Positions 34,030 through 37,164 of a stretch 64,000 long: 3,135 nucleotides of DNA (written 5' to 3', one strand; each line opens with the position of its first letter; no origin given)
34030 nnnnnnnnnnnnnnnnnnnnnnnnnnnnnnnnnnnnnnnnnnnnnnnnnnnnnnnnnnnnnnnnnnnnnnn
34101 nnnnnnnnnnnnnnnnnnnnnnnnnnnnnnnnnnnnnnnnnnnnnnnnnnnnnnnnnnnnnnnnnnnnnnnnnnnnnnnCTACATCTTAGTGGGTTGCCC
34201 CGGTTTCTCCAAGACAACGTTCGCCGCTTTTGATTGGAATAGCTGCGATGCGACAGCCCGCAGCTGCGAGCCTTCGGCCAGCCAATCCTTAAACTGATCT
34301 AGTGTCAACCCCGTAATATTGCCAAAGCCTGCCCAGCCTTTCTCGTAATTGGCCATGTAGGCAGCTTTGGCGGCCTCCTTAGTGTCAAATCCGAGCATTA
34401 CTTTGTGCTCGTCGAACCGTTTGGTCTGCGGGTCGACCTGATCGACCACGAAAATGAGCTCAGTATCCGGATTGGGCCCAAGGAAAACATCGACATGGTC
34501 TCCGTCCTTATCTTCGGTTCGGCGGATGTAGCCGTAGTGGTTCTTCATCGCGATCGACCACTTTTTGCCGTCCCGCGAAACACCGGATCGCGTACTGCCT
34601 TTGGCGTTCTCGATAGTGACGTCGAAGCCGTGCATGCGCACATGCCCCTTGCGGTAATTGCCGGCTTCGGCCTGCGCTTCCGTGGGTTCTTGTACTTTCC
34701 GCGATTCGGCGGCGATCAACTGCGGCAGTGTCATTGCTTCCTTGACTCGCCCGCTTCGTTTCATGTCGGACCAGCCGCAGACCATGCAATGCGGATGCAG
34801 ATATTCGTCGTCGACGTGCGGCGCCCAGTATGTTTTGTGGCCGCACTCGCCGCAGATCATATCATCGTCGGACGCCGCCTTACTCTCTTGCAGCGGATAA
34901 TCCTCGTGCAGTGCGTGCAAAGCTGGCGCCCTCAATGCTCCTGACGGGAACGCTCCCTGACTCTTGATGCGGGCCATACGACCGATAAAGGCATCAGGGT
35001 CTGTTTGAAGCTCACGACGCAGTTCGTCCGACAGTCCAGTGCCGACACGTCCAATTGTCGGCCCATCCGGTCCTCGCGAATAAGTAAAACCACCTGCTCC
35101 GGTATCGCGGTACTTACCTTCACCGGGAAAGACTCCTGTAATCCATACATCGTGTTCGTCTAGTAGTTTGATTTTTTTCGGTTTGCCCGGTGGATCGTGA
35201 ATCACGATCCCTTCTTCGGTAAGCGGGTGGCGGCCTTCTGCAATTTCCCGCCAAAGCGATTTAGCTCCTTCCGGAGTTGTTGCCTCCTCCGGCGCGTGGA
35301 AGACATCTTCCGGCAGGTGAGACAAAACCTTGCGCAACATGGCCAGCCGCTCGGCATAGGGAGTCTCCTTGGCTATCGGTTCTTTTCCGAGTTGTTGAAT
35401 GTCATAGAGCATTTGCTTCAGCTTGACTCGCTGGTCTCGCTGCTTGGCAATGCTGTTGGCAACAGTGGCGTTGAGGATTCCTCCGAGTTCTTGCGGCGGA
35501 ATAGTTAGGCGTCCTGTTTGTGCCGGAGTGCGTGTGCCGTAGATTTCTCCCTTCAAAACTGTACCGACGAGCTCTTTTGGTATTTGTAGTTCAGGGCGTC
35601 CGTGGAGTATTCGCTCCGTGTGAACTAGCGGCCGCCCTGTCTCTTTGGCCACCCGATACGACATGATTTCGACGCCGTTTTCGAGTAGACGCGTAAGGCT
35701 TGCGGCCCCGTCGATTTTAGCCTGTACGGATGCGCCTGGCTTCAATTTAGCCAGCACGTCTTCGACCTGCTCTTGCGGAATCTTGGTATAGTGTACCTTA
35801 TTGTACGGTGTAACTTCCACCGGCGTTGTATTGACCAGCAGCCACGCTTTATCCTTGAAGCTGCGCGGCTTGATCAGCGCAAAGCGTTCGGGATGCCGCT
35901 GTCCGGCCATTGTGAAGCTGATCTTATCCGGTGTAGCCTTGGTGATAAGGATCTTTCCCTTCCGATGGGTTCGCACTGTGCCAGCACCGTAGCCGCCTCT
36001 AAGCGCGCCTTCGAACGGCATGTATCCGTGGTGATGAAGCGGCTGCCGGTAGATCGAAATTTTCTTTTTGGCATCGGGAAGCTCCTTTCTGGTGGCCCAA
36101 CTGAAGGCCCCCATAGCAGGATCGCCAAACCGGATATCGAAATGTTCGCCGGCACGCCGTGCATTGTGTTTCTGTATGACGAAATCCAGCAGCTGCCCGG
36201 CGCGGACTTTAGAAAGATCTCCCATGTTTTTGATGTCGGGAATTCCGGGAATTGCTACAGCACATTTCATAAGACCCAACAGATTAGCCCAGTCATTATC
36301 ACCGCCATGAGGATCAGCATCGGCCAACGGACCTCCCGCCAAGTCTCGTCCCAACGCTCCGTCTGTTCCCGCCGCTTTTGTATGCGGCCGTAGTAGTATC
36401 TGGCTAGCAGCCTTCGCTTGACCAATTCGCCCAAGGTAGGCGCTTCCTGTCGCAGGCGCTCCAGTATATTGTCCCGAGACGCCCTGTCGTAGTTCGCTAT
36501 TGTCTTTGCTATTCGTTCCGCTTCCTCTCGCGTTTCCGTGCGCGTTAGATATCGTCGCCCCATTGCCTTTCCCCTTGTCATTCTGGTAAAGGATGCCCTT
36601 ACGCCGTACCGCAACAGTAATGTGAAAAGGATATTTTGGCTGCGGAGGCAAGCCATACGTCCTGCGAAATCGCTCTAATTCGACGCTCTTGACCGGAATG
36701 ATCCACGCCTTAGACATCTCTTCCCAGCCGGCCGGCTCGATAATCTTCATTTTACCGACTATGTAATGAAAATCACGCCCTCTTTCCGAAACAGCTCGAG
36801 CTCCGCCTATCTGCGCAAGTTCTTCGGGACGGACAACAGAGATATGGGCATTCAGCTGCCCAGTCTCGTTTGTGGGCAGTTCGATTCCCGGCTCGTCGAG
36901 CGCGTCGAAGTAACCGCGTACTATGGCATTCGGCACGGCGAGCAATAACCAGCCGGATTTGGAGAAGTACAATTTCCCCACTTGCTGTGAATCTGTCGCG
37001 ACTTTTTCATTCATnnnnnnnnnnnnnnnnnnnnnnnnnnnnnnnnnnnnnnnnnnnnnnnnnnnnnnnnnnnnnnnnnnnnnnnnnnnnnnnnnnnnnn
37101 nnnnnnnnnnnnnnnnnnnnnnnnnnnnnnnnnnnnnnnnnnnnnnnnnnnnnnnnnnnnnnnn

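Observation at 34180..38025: Three-gene coupled operon: small membrane protein, membrane PAS-domain protein and a five-domain end-healing/sealing ligase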

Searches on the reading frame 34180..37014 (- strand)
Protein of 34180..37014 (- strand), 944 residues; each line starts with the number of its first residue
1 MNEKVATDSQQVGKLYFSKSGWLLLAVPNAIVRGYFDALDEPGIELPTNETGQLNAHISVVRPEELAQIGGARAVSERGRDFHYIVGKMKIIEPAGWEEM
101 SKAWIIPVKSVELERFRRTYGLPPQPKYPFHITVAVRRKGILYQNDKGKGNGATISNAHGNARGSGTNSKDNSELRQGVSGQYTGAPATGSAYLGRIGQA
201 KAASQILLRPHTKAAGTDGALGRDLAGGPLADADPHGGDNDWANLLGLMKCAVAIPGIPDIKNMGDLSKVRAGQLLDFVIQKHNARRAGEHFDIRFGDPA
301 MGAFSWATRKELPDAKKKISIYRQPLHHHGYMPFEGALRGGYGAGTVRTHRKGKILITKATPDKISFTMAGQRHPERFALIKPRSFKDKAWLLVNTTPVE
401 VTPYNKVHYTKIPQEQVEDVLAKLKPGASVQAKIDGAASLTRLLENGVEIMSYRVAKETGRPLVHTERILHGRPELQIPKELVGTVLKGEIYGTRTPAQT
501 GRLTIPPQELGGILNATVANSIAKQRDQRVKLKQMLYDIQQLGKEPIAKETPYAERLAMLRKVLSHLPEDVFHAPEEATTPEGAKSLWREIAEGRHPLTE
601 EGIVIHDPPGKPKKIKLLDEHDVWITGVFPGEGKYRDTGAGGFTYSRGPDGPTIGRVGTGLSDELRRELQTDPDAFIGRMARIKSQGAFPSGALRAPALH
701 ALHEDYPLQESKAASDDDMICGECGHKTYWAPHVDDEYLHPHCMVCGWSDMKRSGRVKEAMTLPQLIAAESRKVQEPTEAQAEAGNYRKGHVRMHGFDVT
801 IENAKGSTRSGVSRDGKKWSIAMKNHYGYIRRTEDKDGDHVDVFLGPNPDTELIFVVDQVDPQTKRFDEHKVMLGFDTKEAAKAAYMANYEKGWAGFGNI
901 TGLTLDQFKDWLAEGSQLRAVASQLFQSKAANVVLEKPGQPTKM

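Call 3: search_protein_families(library=pfam, proteins=[window:34180-37014:-], max_evalue=1)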
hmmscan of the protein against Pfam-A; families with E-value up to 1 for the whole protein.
window:34180-37014:- (944 aa): 4 families
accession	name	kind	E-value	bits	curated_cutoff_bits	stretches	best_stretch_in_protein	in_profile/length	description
PF18823.6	InPase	-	6e-59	198.2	26.8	1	779-912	1-134/135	Inorganic Pyrophosphatase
PF22547.2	2H-SAK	-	1.5e-09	38.7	27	1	52-139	33-121/124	Swiss Army Knife, 2H phosphoesterase domain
PF13298.12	LigD_N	-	1.9e-08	34.9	31.1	1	281-382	1-107/107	DNA Ligase D 3'-phosphoesterase domain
PF14743.12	DNA_ligase_OB_2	-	0.026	14.9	28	1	630-698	1-61/66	DNA ligase OB-like domain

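Call 4: search_protein_families(library=phrogs, proteins=[window:34180-37014:-], max_evalue=0.1)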
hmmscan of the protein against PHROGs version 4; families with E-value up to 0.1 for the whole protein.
window:34180-37014:- (944 aa): 15 families
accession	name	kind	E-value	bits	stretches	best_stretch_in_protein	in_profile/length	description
phrog_10089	-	moron, auxiliary metabolic gene and host takeover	4.4e-51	174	1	769-937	877-1048/4647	DarB-like antirestriction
phrog_30335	-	unknown function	1.5e-49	169.2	1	772-923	753-904/2900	-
phrog_938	-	lysis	4.5e-48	164.3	1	769-929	1489-1653/2185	endolysin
phrog_37402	-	unknown function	1.1e-47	163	1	771-922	1093-1249/2639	-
phrog_20705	-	head and packaging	3.2e-46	158.9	1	769-928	10-170/690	virion structural protein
phrog_4272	-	unknown function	2e-40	140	1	773-917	118-260/764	-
phrog_4660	-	head and packaging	3.2e-38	132.6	1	785-919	630-760/765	minor head protein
phrog_5143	-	unknown function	3.5e-37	128.1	1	769-912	704-849/2204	-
phrog_29900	-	unknown function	3.1e-27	95.8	1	772-919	760-909/1028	-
phrog_33607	-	unknown function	6e-22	79.2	1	798-912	117-228/287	-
phrog_114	-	DNA, RNA and nucleotide metabolism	2.1e-21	77.2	1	411-705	220-500/634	ATP-dependent DNA ligase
phrog_11358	-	unknown function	1.7e-07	29.5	1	770-921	1032-1166/3431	-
phrog_14770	-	unknown function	7e-05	20.7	1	788-881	198-295/3427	-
phrog_12204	-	unknown function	0.00076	20.3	1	18-134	20-132/138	-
phrog_26312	-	unknown function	0.03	15.1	1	781-841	20-79/134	-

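Call 10: search_protein_families(library=ncbifam, proteins=[window:34180-37014:-], max_evalue=0.1)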
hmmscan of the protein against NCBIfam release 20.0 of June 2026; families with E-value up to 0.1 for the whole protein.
window:34180-37014:- (944 aa): 4 families
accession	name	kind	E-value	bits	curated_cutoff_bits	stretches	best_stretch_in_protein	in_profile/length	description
NF007210.0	PRK09632.1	equivalog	1.5e-16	59.9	989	2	271-399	323-447/781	ATP-dependent DNA ligase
TIGR02777.1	LigD_PE_dom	equivalog_domain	4e-11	42.9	144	1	271-396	23-153/156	DNA ligase D, 3'-phosphoesterase domain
NF004628.0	PRK05972.1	subfamily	1.7e-08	33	895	1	271-405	29-170/870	ATP-dependent DNA ligase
TIGR02779.1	NHEJ_ligase_lig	equivalog_domain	1.8e-05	24.2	227.75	1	527-671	92-239/302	non-homologous end-joining DNA ligase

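Call 13: find_homologous_proteins(query=window:34180-37014:-, max_evalue=0.001)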
Query window:34180-37014:- (944 aa): 183 proteins with E <= 0.001 among 8000 candidates; the best 120 are listed.
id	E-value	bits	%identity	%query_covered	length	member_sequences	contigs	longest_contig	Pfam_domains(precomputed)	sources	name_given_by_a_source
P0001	0.0e+0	2189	100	100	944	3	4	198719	PF22547.3,PF13298.13,PF18823.7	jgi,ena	-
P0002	0.0e+0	1420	63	74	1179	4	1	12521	PF22547.3,PF13298.13,PF18823.7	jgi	-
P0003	0.0e+0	1067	65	76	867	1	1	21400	PF22547.3,PF13298.13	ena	-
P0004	0.0e+0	1063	67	74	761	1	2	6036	PF22547.3,PF13298.13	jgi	jgi:hypothetical protein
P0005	2.9e-293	994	58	51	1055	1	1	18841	PF00293.35,PF22547.3,PF13298.13,PF18823.7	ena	-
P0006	9.6e-276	936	59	26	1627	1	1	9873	PF22547.3,PF13298.13,PF18823.7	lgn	-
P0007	2.3e-270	918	55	49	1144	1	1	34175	PF22547.3,PF13298.13,PF18823.7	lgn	-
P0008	2.0e-267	908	54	49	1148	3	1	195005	PF22547.3,PF13298.13,PF18823.7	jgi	jgi:hypothetical protein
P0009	2.0e-264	898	54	48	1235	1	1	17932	PF22547.3,PF13298.13,PF18823.7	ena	-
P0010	2.5e-263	895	48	51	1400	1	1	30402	PF22547.3,PF13298.13,PF18823.7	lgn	-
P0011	8.3e-241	820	62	42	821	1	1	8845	PF00708.25,PF22547.3,PF13298.13,PF18823.7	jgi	-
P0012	4.9e-238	811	43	75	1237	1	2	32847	PF24694.2,PF22547.3,PF13298.13,PF18823.7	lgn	-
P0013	2.9e-230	785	47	45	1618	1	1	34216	PF24694.2,PF14623.12,PF22547.3,PF13298.13,PF18823.7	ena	-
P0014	3.5e-226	772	63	25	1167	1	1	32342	PF18823.7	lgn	-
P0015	3.7e-226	772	64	25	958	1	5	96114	PF18823.7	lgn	-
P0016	2.3e-224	766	51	52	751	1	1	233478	PF14743.13,PF13298.13,PF18823.7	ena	-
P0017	1.9e-220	753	48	75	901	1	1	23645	PF22547.3,PF01068.27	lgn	-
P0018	1.3e-218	747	58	26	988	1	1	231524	PF13298.13,PF18823.7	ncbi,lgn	-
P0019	3.3e-214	732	60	48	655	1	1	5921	PF22547.3,PF13298.13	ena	-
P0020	1.6e-213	730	60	26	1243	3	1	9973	PF12385.15,PF13529.14,PF03412.22,PF18823.7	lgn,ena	-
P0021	7.6e-211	721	55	44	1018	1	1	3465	PF22547.3,PF13298.13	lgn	-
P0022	6.8e-208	711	52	49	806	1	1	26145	PF18823.7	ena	-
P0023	3.4e-206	706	46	73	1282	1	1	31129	PF01068.27,PF13298.13,PF18823.7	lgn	-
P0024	1.1e-204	701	56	34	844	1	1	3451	PF22547.3,PF13298.13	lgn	-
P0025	5.4e-204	698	56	48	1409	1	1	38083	PF22547.3,PF13298.13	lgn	-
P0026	5.0e-201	689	51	48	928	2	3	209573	PF22547.3,PF13298.13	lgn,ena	-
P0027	8.3e-201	688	48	74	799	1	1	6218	PF22547.3,PF01068.27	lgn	-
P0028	1.3e-199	684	40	50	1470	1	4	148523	PF13529.14,PF00293.35,PF03412.22,PF13298.13,PF18823.7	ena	-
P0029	3.6e-198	679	54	26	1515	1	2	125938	PF00176.30,PF11814.15,PF13529.14,PF22547.3,PF00271.38,PF03412.22,PF13298.13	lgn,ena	-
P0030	3.5e-197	676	48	27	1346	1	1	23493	PF22547.3,PF13298.13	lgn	-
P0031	4.3e-197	676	51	51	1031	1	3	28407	PF22547.3,PF13298.13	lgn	-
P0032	3.0e-195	670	47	73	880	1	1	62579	PF18905.6,PF22547.3,PF01068.27,PF13298.13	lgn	-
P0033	1.2e-194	667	56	48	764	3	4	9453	PF22547.3,PF01068.27,PF13298.13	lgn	-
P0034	5.3e-193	662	49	41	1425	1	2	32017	PF03161.19,PF22547.3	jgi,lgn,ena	-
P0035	3.4e-192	659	53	49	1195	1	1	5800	PF22547.3,PF01068.27,PF13298.13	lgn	-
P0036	3.0e-189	650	45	76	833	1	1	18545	PF22547.3,PF01068.27,PF13298.13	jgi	jgi:hypothetical protein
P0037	1.9e-186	640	51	49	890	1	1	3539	PF22547.3,PF13298.13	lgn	-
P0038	7.3e-185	635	50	49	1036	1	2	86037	PF22547.3,PF01068.27,PF13298.13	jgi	jgi:hypothetical protein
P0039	1.3e-184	634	53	48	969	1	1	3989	PF13298.13,PF18823.7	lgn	-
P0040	3.6e-183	630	50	47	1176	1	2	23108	PF22547.3,PF01068.27,PF13298.13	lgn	-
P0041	9.7e-182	625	43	34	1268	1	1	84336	PF03161.19,PF14528.12,PF13298.13,PF18823.7,PF14890.12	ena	-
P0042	5.2e-181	622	44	73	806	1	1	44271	PF22547.3,PF01068.27,PF13298.13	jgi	jgi:hypothetical protein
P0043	1.7e-178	614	55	54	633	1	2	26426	PF13298.13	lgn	-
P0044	4.8e-176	606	47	48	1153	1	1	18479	PF14743.13,PF22547.3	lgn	-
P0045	6.6e-174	599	56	49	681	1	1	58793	PF13298.13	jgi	-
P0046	3.5e-167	577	56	49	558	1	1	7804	PF01068.27,PF13298.13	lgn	-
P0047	1.1e-164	568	54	50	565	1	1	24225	PF01068.27,PF13298.13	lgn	-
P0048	2.8e-163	564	54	48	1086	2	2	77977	PF13298.13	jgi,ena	-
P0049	4.8e-161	556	54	49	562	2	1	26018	PF01068.27,PF13298.13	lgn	-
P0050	1.0e-159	552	55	48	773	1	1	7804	PF13298.13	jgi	-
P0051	2.3e-157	544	52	51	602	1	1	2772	PF13298.13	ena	-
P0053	1.7e-156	541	52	50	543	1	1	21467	PF18905.6,PF01068.27,PF13298.13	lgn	-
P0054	3.0e-156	540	54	49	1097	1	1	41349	PF13298.13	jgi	jgi:hypothetical protein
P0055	9.5e-156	539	53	50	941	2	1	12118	PF14743.13,PF00176.30,PF00271.38,PF01068.27,PF04851.22,PF13298.13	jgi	-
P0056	3.5e-155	537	54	49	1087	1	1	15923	PF14743.13,PF00176.30,PF00271.38,PF01068.27,PF13298.13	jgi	-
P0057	6.8e-155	536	53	49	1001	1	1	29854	PF01068.27,PF13298.13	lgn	-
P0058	2.6e-154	534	54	48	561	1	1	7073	PF01068.27,PF13298.13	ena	-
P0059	7.0e-154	533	53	49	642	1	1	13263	PF13298.13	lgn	-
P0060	1.2e-153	532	52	49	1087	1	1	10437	PF00271.38,PF13298.13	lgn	-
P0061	5.0e-153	530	51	48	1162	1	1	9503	PF01068.27,PF13298.13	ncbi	-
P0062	6.2e-153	529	53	49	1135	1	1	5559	PF00176.30,PF00271.38,PF01068.27,PF13298.13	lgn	-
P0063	9.9e-151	522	51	50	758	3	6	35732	PF01068.27,PF13298.13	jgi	jgi:ATP-dependent DNA ligase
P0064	4.1e-150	520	53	48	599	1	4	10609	PF13673.14,PF13508.14,PF08445.17,PF13298.13,PF00583.32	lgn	-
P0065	1.2e-149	519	54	45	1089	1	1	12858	PF13298.13,PF13403.12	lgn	-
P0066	1.7e-148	515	53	48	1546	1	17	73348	PF00176.30,PF00271.38,PF13298.13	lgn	-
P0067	7.0e-148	513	53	48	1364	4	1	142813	PF00176.30,PF00271.38,PF13298.13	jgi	jgi:DNA ligase D-like protein (predicted 3'-phosphoesterase)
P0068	5.2e-147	510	49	48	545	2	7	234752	PF13298.13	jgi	jgi:hypothetical protein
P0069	1.9e-146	508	50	30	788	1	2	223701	PF00293.35,PF13298.13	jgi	jgi:ADP-ribose pyrophosphatase YjhB (NUDIX family)/energy-coupling factor transporter ATP-binding pr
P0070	6.4e-146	506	50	48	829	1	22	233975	PF13298.13,PF13191.13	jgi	jgi:adenylate kinase family enzyme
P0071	7.6e-146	506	52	48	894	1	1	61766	PF13508.14,PF01068.27,PF13298.13,PF00583.32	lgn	-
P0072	1.0e-144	502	49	51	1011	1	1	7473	PF01068.27,PF13298.13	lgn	-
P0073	1.8e-144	501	43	65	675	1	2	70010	PF14743.13,PF01068.27,PF13298.13,PF18823.7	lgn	-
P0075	1.2e-142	495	53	49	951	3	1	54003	PF01068.27,PF13298.13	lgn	-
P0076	3.7e-141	490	49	49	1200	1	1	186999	PF00176.30,PF00271.38,PF11373.14,PF13298.13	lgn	-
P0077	5.1e-141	490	51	48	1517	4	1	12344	PF00176.30,PF13401.13,PF00271.38,PF00856.34,PF04851.22,PF13298.13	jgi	jgi:DNA ligase D-like protein (predicted 3'-phosphoesterase)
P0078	1.8e-139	485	49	34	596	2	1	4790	PF22547.3,PF01068.27,PF13298.13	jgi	jgi:hypothetical protein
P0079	1.4e-138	482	50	49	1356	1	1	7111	PF00176.30,PF00271.38,PF13298.13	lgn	-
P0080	1.6e-138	482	54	27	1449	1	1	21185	PF00176.30,PF00271.38,PF13298.13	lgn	-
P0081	7.6e-136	473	51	48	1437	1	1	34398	PF00176.30,PF13671.13,PF00271.38,PF01202.29,PF13238.13,PF13298.13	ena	-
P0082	4.2e-132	460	51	43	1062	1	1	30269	PF14528.12,PF13298.13,PF14890.12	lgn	-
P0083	7.1e-125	437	49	48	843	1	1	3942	PF01068.27,PF13298.13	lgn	-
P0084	1.0e-123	433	46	50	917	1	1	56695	PF00300.28,PF13298.13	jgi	jgi:broad specificity phosphatase PhoE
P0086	9.3e-122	426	47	49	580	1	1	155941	PF00293.35,PF13298.13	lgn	-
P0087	7.8e-118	413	48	41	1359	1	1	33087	PF00176.30,PF03161.19,PF00271.38,PF13298.13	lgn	-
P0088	1.4e-117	412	45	41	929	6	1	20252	PF03161.19,PF13298.13,PF14890.12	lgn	-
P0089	1.8e-114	402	42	59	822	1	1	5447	PF13298.13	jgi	jgi:hypothetical protein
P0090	3.9e-105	371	55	18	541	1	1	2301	PF22547.3,PF18823.7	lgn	-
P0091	1.0e-103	367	54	21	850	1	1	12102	PF22547.3,PF18823.7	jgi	jgi:hypothetical protein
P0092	6.6e-102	361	43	50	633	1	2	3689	PF18905.6,PF13298.13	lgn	-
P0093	1.1e-101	360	59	17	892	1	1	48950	PF22547.3,PF18823.7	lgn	-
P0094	3.2e-100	355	56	17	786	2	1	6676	PF22547.3,PF18823.7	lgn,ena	-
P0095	2.4e-99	352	58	17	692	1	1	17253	PF22547.3,PF18823.7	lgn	-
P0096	5.4e-99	351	58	17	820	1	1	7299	PF22547.3,PF18823.7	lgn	-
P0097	2.6e-98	349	56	18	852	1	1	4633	PF22547.3,PF18823.7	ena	-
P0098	5.6e-98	348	56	18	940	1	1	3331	PF22547.3,PF18823.7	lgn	-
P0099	7.9e-98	347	40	48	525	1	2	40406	PF01068.27,PF13298.13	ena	-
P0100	2.9e-97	345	55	19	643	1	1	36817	PF22547.3,PF18823.7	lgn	-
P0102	6.1e-94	334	51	17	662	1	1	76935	PF22547.3,PF18823.7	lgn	-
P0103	6.5e-94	334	42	49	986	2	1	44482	PF13298.13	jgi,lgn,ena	-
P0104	1.2e-93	333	41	49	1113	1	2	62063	PF19846.5,PF13298.13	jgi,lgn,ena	jgi:hypothetical protein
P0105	1.0e-92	330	51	22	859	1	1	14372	PF22547.3,PF00856.34,PF18823.7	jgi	-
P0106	7.3e-91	324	54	16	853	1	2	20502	PF00293.35,PF22547.3,PF18823.7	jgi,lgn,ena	-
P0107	1.4e-89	320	46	24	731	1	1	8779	PF22547.3,PF18823.7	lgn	-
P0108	8.5e-87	311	52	19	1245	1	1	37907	PF22547.3,PF00856.34,PF18823.7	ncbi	-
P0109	1.9e-84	303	29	72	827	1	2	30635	PF00719.25,PF13298.13,PF18823.7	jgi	jgi:inorganic pyrophosphatase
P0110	1.4e-82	297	38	49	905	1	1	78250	PF14743.13,PF02643.21,PF13298.13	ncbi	ncbi:DUF192 domain-containing protein [Verrucomicrobiota bacterium]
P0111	4.2e-67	245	34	32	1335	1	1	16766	PF02643.21,PF13298.13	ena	-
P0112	1.6e-63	234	36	47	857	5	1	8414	PF13298.13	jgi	jgi:hypothetical protein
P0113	1.0e-46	178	62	15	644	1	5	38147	PF22547.3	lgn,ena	-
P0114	8.6e-44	168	49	16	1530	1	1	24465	PF18857.7,PF18823.7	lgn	-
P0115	3.5e-42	163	58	14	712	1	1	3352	PF22547.3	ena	-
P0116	6.0e-42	162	50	18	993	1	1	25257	PF18905.6,PF22547.3,PF00856.34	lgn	-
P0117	2.7e-41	160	56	15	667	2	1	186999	PF00293.35,PF22547.3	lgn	-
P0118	4.1e-41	159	54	15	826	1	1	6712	PF22547.3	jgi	jgi:hypothetical protein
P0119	2.9e-40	157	51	18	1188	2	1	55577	PF22547.3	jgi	jgi:hypothetical protein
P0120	2.8e-39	153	56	15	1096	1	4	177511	PF00176.30,PF22547.3,PF00271.38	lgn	-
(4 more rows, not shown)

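Call 14: search_solved_structures(query=window:34180-37014:-, max_evalue=1, show_alignments=3)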
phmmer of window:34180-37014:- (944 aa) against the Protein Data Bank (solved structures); distinct sequences matched with E-value up to 1: 3.
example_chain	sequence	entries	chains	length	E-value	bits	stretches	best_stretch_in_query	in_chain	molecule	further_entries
9b41_L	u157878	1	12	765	5.9e-28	100.8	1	791-918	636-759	gp19 Portal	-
3p4h_A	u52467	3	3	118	5.1e-09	38.2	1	277-392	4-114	ATP-dependent DNA ligase, N-terminal domain protein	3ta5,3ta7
3p43_A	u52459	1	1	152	9.9e-07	30.6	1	277-393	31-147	Putative uncharacterized protein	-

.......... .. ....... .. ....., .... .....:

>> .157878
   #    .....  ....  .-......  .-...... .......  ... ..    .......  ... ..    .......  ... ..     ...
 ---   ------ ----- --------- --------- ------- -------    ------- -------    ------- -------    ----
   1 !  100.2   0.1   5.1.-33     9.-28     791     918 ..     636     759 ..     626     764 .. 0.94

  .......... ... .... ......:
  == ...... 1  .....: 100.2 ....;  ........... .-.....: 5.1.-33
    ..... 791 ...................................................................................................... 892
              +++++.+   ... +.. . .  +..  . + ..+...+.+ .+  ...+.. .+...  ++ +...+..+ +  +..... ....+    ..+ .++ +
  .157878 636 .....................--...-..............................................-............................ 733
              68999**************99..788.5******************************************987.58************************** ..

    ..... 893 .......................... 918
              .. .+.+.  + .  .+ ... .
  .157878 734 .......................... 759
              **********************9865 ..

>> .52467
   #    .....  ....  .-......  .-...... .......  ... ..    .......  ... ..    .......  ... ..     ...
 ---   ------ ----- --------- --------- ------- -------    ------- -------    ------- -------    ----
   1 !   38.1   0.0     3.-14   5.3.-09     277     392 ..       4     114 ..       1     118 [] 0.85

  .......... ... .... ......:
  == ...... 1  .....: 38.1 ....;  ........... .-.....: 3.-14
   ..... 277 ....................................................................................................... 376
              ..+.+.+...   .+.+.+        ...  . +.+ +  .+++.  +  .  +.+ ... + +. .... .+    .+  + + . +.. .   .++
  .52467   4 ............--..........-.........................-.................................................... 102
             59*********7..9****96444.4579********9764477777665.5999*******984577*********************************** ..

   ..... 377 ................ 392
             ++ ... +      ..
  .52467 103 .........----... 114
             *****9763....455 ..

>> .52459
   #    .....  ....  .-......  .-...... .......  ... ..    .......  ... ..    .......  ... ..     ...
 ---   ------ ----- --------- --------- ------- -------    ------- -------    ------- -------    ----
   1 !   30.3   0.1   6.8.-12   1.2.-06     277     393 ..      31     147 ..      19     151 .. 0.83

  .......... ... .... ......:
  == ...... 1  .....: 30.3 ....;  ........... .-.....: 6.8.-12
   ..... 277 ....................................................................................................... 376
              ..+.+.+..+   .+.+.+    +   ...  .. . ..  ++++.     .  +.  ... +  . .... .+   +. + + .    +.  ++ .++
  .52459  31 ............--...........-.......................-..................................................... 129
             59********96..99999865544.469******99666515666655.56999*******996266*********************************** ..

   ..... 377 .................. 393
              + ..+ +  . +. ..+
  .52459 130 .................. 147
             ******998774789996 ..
